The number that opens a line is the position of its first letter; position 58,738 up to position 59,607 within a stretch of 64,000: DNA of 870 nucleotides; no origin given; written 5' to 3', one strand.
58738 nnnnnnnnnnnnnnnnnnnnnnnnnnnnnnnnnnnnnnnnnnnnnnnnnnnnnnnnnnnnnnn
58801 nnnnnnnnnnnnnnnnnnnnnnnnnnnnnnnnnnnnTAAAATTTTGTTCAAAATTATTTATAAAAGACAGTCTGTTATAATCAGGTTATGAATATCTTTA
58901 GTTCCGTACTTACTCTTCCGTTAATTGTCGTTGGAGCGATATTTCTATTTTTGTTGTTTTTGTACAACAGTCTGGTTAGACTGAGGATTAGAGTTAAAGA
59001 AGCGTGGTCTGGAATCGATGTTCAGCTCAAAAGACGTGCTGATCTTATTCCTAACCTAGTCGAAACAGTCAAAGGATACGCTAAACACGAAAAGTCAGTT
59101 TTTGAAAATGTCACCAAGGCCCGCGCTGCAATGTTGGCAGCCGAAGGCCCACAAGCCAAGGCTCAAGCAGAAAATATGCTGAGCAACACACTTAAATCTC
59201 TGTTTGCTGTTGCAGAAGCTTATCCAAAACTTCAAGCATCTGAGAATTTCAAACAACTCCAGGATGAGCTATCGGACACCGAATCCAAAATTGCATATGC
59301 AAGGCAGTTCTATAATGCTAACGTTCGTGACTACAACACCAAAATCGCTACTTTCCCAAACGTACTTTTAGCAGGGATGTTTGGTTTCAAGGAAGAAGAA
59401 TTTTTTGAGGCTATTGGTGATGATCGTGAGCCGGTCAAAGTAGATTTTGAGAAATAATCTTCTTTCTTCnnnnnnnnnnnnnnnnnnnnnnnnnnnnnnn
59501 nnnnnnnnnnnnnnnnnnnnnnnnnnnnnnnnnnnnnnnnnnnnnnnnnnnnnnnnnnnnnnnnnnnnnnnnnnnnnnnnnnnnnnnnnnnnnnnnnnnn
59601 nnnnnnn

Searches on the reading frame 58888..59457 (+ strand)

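Call 47: search_protein_families(library=pfam, proteins=[window:58888-59457:+], max_evalue=1)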
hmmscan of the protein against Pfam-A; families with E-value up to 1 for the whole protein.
window:58888-59457:+ (189 aa): 6 families
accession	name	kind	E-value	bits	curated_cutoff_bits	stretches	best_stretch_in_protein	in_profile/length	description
PF04011.17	LemA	-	5.4e-64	215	26.2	1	39-187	1-149/149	LemA family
PF03885.18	DUF327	-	0.014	15.8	25.8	1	109-178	30-97/143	Protein of unknown function (DUF327)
PF10165.14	Ric8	-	0.015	14.9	25.7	1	56-125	108-179/447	Guanine nucleotide exchange factor synembryn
PF09738.14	LRRFIP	-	0.049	13.4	28.2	1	30-140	152-258/300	LRRFIP family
PF25474.1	TPR_TmcB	-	0.1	13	27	1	29-91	59-121/125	TmcB, TPR repeats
PF05837.17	CENP-H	-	0.13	12.6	29.9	1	59-135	45-119/202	Centromere protein H (CENP-H)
